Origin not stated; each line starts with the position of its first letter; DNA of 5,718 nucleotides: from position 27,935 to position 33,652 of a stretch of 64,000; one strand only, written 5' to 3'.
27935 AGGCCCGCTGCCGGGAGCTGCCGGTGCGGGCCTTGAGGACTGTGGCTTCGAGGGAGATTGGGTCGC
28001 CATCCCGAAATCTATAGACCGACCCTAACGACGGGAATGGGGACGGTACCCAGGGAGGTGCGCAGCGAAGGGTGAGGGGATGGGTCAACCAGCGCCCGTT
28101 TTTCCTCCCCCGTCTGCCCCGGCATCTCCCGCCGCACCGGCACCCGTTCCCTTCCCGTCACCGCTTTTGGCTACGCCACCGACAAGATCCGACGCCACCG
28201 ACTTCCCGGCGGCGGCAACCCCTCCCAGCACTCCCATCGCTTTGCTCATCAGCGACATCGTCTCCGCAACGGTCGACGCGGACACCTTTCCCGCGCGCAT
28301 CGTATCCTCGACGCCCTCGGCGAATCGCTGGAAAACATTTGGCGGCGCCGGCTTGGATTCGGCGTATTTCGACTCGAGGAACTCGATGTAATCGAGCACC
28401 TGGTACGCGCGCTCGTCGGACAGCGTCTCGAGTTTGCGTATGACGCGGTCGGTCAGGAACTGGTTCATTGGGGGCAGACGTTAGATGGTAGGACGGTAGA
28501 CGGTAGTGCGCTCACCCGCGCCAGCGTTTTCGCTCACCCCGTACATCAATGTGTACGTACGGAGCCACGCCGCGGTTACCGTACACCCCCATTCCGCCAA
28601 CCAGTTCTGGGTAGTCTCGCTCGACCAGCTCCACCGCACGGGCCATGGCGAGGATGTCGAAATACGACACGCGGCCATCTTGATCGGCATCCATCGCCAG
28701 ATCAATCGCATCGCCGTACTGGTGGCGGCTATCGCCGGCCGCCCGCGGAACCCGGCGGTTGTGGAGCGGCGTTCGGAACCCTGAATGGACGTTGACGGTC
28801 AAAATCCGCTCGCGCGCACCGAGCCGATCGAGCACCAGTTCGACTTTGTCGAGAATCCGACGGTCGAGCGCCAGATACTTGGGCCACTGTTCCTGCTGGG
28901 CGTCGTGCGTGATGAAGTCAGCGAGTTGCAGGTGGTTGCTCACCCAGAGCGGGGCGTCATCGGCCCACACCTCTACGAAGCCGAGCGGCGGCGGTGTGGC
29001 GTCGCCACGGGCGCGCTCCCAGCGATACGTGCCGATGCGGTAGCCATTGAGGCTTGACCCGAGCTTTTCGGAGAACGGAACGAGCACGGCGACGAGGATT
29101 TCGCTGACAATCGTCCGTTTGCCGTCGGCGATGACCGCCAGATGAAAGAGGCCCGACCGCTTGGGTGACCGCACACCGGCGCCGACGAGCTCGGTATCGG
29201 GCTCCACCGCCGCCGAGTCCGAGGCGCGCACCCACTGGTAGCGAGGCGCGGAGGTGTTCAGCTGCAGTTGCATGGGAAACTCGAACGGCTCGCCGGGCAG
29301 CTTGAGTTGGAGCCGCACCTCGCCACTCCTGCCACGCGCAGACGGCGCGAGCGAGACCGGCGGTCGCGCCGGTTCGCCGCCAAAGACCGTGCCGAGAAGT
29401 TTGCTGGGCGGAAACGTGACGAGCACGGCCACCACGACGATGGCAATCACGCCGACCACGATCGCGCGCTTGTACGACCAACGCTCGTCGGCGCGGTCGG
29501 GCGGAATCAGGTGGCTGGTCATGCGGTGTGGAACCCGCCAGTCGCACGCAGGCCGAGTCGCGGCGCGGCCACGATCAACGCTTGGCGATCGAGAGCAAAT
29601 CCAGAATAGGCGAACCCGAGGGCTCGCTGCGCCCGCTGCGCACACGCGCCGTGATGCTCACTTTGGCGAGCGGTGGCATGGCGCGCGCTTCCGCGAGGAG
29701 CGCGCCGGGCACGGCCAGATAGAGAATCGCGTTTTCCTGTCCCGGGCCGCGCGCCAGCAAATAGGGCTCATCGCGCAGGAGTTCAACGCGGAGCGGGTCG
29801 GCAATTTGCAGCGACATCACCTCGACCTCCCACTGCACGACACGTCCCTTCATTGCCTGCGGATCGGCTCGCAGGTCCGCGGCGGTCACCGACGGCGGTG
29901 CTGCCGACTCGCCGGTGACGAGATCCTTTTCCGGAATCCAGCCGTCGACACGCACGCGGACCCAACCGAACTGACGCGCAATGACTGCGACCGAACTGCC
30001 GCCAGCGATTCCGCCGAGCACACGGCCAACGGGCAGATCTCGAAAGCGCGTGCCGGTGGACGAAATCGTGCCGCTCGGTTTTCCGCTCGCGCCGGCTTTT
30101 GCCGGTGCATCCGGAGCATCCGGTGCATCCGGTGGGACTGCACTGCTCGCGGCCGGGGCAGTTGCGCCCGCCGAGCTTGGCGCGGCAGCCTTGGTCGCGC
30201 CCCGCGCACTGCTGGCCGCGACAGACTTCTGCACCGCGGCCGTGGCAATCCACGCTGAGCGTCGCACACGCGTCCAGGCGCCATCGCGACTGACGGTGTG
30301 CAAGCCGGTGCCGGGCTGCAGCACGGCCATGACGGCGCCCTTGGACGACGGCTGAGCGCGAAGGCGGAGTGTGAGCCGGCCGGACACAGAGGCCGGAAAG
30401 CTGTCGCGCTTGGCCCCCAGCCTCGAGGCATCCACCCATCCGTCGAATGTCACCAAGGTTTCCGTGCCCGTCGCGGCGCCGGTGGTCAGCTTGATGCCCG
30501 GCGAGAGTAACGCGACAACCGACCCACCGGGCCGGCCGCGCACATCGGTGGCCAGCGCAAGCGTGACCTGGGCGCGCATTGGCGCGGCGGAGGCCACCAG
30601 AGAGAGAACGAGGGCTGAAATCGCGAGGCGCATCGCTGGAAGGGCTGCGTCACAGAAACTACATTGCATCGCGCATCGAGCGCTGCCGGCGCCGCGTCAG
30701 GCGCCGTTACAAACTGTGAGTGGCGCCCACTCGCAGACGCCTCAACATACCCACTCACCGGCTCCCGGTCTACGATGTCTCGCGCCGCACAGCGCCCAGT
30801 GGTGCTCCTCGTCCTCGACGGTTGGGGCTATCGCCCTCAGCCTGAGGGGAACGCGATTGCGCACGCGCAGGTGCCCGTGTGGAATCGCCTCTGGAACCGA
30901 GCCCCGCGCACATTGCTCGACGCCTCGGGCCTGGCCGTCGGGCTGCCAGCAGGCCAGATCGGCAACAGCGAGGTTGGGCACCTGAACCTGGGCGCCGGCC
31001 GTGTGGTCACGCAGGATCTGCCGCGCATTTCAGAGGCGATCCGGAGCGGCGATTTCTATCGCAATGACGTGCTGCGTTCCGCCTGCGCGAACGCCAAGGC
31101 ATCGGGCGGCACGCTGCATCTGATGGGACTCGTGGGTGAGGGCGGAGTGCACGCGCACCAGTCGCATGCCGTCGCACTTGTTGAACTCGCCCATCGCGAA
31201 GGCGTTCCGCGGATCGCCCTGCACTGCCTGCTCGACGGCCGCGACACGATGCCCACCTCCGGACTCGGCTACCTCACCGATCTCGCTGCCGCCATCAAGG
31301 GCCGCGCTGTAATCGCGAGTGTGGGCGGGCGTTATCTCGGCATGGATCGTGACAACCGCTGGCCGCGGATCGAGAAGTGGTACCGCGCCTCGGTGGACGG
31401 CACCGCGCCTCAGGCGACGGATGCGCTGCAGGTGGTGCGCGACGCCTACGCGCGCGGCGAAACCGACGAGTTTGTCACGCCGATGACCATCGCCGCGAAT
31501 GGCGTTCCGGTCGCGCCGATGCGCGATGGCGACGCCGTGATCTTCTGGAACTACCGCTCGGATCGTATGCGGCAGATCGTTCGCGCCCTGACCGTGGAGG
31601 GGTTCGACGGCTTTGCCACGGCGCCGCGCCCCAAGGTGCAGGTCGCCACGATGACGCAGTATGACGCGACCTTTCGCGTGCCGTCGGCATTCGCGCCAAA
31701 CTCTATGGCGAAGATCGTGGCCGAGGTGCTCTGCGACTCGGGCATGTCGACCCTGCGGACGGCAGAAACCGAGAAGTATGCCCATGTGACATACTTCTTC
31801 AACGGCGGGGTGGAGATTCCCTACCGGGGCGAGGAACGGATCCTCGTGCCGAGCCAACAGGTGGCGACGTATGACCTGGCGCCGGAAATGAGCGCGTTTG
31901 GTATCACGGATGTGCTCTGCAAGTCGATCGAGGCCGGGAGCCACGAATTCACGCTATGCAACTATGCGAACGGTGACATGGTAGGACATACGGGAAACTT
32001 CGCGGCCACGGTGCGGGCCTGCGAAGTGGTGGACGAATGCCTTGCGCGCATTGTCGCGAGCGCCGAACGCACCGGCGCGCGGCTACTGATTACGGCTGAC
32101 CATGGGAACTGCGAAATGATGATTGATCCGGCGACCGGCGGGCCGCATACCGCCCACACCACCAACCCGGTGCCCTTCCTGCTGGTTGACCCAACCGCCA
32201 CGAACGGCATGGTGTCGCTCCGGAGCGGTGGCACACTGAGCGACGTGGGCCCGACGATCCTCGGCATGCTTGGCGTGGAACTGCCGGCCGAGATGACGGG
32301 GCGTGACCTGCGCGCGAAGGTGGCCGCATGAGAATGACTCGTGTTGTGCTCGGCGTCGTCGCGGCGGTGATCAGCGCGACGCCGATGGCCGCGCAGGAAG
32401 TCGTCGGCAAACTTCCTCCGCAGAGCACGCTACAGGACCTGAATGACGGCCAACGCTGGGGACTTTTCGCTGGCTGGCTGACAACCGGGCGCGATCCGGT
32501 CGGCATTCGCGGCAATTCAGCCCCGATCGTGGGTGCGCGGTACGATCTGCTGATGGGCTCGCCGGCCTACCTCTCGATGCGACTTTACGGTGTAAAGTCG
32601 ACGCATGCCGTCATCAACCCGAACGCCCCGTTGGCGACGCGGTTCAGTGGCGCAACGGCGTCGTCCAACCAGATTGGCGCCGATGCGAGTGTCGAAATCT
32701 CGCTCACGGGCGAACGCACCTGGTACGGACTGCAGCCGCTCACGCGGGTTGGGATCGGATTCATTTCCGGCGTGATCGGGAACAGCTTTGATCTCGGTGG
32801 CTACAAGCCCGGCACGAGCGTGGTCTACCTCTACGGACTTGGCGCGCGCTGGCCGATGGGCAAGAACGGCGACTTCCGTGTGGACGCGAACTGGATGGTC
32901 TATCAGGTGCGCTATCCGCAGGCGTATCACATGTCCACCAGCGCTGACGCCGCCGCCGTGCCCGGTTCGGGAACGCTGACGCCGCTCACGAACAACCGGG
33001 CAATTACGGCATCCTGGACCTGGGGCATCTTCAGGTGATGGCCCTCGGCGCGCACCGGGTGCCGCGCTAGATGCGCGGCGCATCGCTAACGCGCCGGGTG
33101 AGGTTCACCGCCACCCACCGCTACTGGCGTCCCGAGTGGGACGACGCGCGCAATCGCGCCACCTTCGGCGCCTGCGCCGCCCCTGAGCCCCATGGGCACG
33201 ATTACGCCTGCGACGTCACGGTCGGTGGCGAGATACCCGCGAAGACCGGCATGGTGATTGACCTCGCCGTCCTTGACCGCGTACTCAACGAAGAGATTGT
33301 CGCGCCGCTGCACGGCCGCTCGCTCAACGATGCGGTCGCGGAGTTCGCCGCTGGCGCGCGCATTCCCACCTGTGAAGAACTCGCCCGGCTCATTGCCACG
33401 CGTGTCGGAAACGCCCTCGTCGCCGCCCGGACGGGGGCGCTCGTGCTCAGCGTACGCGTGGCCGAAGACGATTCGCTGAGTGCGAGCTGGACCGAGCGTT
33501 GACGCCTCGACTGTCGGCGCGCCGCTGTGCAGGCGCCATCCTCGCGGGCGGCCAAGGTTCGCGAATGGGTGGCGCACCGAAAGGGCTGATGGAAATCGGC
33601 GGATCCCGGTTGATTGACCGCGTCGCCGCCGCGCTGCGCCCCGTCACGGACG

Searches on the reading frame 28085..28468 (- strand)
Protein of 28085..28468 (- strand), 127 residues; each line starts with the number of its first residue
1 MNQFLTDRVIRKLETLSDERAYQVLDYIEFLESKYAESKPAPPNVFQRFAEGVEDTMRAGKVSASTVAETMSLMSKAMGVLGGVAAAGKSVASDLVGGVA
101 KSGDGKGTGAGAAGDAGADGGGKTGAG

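Call 75: search_protein_families(library=pfam, proteins=[window:28085-28468:-], max_evalue=0.00001)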
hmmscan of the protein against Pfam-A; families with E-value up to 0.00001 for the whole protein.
window:28085-28468:- (127 aa): 1 family
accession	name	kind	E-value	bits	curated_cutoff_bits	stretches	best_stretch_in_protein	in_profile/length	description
PF10047.15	DUF2281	-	4.7e-06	27.5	26.5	1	9-44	2-37/64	Protein of unknown function (DUF2281)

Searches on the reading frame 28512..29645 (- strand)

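Call 75: search_protein_families(library=pfam, proteins=[window:28512-29645:-], max_evalue=0.00001)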
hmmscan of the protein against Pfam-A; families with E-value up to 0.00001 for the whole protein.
window:28512-29645:- (377 aa): 2 families
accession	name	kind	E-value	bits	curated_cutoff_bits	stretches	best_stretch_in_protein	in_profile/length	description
PF05951.18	Peptidase_M15_2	-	3.9e-07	30.3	27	1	236-373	32-152/153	Bacterial protein of unknown function (DUF882)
PF08291.16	Peptidase_M15_3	-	1.8e-06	28.5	23.2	1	262-326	26-84/108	Peptidase M15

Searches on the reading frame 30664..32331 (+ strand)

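Call 75: search_protein_families(library=pfam, proteins=[window:30664-32331:+], max_evalue=0.00001)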
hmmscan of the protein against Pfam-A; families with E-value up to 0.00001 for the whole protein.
window:30664-32331:+ (555 aa): 2 families
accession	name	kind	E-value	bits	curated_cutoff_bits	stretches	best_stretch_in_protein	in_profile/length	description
PF01676.23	Metalloenzyme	-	6e-81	272.1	24.3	1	45-539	2-251/252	Metalloenzyme superfamily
PF06415.18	iPGM_N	-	1.2e-74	251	27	1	122-335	1-217/217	BPG-independent PGAM N-terminus (iPGM_N)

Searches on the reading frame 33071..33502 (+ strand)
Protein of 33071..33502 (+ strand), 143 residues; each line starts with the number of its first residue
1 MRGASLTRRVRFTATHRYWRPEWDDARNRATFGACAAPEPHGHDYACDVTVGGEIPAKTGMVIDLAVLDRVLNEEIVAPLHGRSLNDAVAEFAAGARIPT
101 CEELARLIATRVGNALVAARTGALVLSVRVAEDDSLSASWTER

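Call 75: search_protein_families(library=pfam, proteins=[window:33071-33502:+], max_evalue=0.00001)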
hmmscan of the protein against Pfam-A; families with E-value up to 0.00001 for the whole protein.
window:33071-33502:+ (143 aa): 1 family
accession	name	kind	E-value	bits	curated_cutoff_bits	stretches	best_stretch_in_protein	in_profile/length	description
PF01242.24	PTPS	-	4.9e-21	75.4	22.4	1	6-140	2-118/121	6-pyruvoyl tetrahydropterin synthase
